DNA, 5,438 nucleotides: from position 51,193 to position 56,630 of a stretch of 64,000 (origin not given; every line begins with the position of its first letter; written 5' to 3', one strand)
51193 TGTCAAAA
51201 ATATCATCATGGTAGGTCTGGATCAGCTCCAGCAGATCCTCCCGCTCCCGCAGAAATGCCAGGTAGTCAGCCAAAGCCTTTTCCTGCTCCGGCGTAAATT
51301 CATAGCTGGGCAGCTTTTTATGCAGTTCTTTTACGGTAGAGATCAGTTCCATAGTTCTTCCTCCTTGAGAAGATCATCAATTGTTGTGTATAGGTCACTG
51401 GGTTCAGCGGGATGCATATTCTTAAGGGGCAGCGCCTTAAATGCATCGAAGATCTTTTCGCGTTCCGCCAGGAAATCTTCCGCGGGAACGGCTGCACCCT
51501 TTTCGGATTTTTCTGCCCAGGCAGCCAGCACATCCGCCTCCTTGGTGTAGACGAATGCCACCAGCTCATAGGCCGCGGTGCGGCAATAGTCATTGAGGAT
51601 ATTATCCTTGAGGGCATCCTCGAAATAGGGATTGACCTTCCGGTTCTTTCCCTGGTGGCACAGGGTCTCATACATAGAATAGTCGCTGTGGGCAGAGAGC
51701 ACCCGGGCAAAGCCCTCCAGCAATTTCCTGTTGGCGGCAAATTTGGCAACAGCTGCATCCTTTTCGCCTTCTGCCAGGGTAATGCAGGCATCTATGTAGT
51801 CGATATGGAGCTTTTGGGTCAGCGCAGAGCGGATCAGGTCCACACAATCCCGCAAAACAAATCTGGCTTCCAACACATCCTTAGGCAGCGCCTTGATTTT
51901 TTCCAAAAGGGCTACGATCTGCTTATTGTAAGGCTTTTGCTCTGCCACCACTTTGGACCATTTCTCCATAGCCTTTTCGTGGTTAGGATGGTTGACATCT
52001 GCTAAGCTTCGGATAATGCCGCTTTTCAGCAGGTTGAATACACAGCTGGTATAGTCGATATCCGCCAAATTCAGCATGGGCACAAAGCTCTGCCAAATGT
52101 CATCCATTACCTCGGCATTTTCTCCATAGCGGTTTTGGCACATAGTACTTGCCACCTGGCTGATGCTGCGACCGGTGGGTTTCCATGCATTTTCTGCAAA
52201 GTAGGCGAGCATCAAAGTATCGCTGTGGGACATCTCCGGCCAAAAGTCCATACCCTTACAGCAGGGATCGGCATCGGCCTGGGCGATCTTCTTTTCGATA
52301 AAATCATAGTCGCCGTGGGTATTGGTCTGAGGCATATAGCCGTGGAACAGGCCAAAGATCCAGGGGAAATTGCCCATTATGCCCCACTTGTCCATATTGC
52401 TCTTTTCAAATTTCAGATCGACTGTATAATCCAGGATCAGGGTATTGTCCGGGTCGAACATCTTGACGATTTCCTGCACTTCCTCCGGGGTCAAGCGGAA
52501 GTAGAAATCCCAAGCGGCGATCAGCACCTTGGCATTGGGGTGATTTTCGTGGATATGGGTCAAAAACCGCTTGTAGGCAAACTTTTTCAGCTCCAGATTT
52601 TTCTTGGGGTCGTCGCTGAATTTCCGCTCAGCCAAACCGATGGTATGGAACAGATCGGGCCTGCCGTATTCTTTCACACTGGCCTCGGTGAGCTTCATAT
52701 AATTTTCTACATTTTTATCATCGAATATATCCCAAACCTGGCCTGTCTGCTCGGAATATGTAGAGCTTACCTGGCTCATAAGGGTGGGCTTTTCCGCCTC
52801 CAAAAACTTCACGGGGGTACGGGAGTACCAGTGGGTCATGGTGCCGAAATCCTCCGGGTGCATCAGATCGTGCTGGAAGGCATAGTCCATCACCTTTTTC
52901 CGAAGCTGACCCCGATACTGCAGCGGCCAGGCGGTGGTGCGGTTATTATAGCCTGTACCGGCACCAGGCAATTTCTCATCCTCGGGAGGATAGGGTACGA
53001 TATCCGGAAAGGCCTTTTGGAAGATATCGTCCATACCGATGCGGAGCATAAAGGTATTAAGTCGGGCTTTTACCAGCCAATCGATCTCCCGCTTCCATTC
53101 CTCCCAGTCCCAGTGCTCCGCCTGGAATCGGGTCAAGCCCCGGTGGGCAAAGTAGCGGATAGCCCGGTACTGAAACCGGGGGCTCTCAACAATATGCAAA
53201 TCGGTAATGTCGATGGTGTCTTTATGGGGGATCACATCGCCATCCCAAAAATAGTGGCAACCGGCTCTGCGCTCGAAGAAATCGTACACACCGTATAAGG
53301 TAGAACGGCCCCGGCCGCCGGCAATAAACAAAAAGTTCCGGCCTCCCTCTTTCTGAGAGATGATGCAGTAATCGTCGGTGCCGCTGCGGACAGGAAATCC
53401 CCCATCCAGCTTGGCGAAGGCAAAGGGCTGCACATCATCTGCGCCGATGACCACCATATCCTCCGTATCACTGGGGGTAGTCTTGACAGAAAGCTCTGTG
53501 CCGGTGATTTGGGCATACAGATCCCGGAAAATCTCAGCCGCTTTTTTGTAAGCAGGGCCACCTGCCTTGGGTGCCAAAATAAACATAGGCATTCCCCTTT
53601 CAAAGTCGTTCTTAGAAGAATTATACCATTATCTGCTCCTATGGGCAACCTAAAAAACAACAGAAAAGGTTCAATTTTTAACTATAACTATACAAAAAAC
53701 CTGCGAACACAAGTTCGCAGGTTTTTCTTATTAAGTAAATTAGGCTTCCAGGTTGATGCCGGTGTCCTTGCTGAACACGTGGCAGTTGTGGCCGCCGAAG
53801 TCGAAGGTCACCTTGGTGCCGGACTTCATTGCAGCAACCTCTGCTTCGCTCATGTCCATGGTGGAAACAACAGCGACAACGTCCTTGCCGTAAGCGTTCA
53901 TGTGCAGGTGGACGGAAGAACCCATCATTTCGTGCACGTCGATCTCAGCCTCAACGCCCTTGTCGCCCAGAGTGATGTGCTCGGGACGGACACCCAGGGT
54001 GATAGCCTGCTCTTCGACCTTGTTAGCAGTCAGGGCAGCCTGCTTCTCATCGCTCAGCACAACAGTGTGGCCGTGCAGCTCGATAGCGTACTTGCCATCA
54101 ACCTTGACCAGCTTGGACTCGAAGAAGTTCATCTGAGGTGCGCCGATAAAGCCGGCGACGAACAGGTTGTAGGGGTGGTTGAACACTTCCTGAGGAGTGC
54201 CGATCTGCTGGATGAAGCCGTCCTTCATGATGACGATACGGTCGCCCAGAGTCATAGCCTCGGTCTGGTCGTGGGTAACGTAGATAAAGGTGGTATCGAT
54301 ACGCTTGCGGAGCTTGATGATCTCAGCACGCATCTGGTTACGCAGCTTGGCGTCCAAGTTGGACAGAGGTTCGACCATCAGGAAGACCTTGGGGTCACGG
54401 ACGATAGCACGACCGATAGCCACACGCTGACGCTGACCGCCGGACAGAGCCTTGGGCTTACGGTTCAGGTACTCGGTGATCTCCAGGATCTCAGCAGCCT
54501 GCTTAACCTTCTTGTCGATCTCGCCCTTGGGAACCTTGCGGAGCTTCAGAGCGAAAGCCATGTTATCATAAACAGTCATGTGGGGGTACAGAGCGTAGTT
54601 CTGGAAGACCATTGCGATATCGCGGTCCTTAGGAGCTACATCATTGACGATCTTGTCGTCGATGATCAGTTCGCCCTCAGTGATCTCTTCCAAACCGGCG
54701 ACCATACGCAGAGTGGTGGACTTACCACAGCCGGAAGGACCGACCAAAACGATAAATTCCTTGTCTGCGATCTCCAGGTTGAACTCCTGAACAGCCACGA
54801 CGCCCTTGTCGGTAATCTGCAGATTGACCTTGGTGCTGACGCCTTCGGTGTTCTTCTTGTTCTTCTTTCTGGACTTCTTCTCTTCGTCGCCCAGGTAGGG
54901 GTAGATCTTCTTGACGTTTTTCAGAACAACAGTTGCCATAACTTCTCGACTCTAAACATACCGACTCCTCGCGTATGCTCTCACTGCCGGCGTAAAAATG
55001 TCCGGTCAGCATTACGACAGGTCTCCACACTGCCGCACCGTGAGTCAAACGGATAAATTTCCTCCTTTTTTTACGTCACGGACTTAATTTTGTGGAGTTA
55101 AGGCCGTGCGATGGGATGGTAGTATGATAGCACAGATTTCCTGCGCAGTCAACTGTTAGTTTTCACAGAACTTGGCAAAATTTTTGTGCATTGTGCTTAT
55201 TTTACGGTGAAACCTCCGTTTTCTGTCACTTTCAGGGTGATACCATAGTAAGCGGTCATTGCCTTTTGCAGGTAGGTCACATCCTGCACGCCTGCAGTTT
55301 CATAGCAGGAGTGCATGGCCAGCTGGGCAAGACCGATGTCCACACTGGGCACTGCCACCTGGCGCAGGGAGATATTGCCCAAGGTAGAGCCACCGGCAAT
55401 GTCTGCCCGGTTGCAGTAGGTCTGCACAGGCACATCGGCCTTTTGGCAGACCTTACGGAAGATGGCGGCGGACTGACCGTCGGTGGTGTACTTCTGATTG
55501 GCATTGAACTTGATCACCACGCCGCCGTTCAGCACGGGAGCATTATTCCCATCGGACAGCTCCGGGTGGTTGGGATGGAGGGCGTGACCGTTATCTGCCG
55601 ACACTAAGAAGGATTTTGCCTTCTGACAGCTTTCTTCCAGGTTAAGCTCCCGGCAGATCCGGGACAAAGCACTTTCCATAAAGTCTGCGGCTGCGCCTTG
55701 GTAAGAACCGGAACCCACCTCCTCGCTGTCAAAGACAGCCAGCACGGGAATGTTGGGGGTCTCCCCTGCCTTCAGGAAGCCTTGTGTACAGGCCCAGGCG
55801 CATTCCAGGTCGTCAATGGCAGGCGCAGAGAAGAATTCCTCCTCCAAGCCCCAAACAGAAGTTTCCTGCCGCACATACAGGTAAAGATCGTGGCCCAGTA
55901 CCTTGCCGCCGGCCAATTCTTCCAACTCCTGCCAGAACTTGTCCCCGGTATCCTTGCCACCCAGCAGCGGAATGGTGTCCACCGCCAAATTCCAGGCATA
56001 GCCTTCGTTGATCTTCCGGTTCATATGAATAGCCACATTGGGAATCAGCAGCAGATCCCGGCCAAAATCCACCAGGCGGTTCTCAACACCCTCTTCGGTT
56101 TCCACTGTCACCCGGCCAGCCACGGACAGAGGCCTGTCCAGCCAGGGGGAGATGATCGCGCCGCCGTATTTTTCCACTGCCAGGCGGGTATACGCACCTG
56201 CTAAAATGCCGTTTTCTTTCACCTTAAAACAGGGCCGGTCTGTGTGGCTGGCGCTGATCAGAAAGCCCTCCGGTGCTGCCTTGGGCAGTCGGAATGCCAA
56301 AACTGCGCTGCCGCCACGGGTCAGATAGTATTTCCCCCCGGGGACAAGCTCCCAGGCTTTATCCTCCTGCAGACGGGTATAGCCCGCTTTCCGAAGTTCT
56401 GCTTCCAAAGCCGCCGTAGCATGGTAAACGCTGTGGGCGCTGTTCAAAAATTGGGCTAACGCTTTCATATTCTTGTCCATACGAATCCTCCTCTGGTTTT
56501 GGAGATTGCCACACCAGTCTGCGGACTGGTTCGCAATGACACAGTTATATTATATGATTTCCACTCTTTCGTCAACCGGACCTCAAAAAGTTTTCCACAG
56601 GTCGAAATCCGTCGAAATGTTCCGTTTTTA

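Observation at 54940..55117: Complex double-pseudoknot leader RNA in front of the sugar ABC ATPase msmX (top candidate)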

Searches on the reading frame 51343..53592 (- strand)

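Call 6: search_protein_families(library=pfam, proteins=[window:51343-53592:-])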
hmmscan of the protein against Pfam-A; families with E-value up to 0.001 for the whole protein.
window:51343-53592:- (749 aa): 1 family
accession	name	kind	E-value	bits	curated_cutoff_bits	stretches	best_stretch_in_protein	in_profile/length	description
PF05089.18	NAGLU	-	7.2e-18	65.1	25.5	2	301-471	165-335/336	Alpha-N-acetylglucosaminidase (NAGLU) tim-barrel domain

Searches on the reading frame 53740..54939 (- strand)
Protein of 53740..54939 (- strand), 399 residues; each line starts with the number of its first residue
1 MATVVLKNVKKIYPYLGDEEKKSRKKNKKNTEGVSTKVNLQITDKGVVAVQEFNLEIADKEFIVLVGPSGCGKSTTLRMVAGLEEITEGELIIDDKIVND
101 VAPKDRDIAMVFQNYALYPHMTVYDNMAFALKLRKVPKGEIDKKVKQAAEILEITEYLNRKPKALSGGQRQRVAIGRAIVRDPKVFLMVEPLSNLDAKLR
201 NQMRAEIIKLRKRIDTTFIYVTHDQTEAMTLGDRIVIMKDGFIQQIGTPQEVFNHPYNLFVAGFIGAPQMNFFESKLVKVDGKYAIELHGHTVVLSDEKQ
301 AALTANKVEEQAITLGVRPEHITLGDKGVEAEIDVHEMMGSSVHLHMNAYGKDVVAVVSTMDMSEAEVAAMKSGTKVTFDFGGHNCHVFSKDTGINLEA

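Call 6: search_protein_families(library=pfam, proteins=[window:53740-54939:-])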
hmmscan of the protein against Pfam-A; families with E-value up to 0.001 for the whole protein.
window:53740-54939:- (399 aa): 6 families
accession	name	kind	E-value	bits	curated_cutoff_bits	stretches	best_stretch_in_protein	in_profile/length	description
PF00005.33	ABC_tran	-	8.8e-30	104.5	25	1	51-192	2-136/137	ABC transporter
PF17912.7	OB_MalK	-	5.2e-11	43.7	27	1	266-322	1-53/53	MalK OB fold domain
PF08402.16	TOBE_2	-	2.7e-08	34.3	21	1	315-389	1-76/76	TOBE domain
PF02463.25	SMC_N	-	1.1e-05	25.4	40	1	59-229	23-203/220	RecF/RecN/SMC N terminal domain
PF03215.21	Rad17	-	7.9e-05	23.1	23.8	1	54-127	39-112/186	Rad17 P-loop domain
PF13401.12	AAA_22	-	0.00031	21.5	27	1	59-86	4-31/130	AAA domain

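Call 42: find_related_loci(query=window:53740-54939:-, collection=genome_contigs, flank=1500)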
Query window:53740-54939:- (399 aa) in genome_contigs; peptide patterns used: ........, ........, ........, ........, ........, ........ (x = any residue, [..] = any of these).
600 stretches matched a pattern (row limit reached: there are more); 594 encode a relative of the query (tblastn E <= 1e-3); the best 80 are kept; 80 distinct loci.
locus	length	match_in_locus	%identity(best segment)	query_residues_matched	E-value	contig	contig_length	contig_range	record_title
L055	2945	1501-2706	78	1-399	0e+0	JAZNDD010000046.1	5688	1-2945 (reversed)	MAG: Faecousia sp. isolate T1900044728_TS20190194.MAGScoT_cleanbin_000037 SGB_1983_k141_1495739, whole genome shotgun se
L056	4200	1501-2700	78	1-399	0e+0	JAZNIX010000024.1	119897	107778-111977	MAG: Faecousia sp. isolate T1900044682_TS20190148.MAGScoT_cleanbin_000024 SGB_1699_k141_1517994, whole genome shotgun se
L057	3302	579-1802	75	1-399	0e+0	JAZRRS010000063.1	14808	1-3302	MAG: Faecousia sp. isolate T1900045352_YK20190042.MAGScoT_cleanbin_000079 SGB_6764_k141_2559337, whole genome shotgun se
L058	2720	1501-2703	80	1-399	0e+0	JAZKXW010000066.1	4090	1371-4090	MAG: Faecousia sp. isolate T1900045113_TC20190107.MAGScoT_cleanbin_000013 SGB_4802_k141_1616653, whole genome shotgun se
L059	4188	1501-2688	78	1-399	0e+0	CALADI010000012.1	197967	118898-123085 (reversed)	MAG TPA_asm: uncultured Clostridia bacterium isolate ERR318691_bin.113_CONCOCT_v1.1_MAG genome assembly, contig: ERZ1764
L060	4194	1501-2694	78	1-399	0e+0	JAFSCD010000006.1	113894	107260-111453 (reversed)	MAG: Oscillospiraceae bacterium isolate RGIG3008 Goat_Rectum-3__c130, whole genome shotgun sequence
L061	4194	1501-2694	78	1-399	0e+0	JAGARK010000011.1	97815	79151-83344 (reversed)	MAG: Oscillospiraceae bacterium isolate RGIG8705 Water_deer_Colon-3__c94859, whole genome shotgun sequence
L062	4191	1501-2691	78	1-399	0e+0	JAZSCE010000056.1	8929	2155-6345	MAG: Faecousia sp. isolate T1900044919_TS20190385.MAGScoT_cleanbin_000014 SGB_3349_k141_1572182, whole genome shotgun se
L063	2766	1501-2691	78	1-399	0e+0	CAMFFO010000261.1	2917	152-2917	MAG: uncultured Clostridia bacterium isolate SRR11489786_bin.57_metaWRAP_v1.3_MAG genome assembly, contig: ERZ11466831.3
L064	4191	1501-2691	77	1-399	0e+0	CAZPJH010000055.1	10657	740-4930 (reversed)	MAG TPA_asm: uncultured Oscillospiraceae bacterium isolate SRP350583_co4_198 genome assembly, contig: NODE_6208_length_1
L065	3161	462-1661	77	1-399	0e+0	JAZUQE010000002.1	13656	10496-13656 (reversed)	MAG: Faecousia sp. isolate T1900044860_TS20190326.MAGScoT_cleanbin_000019 SGB_3096_k141_1064017, whole genome shotgun se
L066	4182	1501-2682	76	1-399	0e+0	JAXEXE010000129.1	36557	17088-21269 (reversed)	MAG: Faecousia sp. isolate SUG2902 k141_186051, whole genome shotgun sequence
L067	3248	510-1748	73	1-399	0e+0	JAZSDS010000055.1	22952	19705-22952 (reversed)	MAG: Faecousia sp. isolate T1900044595_TS20190061.MAGScoT_cleanbin_000053 SGB_662_k141_2167774, whole genome shotgun seq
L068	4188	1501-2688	76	1-399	0e+0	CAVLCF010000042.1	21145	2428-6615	bacterium isolate G02639-L1_cleanbin_000001 genome assembly, contig: Spades_G02639-L1_contig_865, whole genome shotgun s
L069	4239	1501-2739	72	1-399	0e+0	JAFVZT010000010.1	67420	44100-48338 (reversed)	MAG: Oscillospiraceae bacterium isolate RGIG5543 Sheep_Colon.Co__c733788, whole genome shotgun sequence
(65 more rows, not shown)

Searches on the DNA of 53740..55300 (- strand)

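Call 4: search_rna_families(source=window, start=54800, end=55300, threshold=evalue, max_evalue=1, show_alignments=3)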
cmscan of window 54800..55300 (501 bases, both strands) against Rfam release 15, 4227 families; matches with E-value up to 1: 1.
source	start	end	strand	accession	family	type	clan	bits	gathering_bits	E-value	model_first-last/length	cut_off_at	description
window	54934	55115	-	RF03069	malK-I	Cis-reg;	-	142.2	60.3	3.5e-29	1-181/181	no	malK-I RNA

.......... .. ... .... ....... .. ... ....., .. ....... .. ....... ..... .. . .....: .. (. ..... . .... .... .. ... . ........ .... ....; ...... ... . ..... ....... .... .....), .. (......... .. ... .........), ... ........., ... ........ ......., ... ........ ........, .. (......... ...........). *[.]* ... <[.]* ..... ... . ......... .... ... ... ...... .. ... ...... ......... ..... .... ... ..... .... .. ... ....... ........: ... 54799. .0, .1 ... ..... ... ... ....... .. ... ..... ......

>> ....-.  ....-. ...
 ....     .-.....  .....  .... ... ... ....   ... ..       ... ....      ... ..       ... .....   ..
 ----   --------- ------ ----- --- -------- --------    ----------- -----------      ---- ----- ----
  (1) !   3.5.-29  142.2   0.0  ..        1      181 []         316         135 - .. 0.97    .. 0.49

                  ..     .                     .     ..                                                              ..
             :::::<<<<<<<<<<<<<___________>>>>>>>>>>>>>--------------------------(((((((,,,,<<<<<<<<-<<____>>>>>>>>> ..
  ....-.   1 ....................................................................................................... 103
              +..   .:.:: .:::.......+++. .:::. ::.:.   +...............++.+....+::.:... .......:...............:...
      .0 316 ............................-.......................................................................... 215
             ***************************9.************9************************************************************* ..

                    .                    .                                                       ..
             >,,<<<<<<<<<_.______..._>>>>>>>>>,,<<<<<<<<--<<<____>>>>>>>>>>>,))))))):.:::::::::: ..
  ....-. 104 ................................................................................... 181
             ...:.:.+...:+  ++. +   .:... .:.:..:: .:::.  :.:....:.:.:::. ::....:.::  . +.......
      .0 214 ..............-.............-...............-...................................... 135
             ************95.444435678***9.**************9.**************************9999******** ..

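Call 47: search_rna_families(sources=[L086, L087, L091, L098, L102, L105, L113, L115, L118, L126, L129, L131, L132, L133, L134], threshold=gathering)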
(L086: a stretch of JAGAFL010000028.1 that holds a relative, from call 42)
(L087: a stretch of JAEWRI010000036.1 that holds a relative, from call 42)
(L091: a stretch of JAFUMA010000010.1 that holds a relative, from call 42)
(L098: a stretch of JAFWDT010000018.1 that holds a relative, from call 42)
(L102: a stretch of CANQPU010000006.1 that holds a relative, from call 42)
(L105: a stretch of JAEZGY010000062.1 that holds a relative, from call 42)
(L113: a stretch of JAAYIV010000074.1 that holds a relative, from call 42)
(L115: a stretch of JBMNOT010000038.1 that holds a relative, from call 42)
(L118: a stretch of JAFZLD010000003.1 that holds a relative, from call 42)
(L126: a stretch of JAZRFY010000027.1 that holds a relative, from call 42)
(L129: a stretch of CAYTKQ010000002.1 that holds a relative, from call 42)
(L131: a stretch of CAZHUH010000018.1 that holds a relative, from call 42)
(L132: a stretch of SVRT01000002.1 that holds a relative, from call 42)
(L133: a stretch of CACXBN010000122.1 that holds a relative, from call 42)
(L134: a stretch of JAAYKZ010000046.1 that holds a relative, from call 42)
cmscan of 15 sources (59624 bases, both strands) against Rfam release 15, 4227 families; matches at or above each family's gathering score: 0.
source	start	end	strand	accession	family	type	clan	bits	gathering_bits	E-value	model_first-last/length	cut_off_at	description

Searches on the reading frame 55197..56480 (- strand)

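Call 6: search_protein_families(library=pfam, proteins=[window:55197-56480:-])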
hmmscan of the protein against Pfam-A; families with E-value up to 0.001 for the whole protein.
window:55197-56480:- (427 aa): 2 families
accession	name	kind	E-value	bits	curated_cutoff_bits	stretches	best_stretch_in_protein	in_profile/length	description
PF02127.20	Peptidase_M18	-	2.6e-104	349.9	24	1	11-412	1-432/432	Aminopeptidase I zinc metalloprotease (M18)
PF05343.19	Peptidase_M42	-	1.1e-05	25.1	23.2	1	306-403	197-288/292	M42 glutamyl aminopeptidase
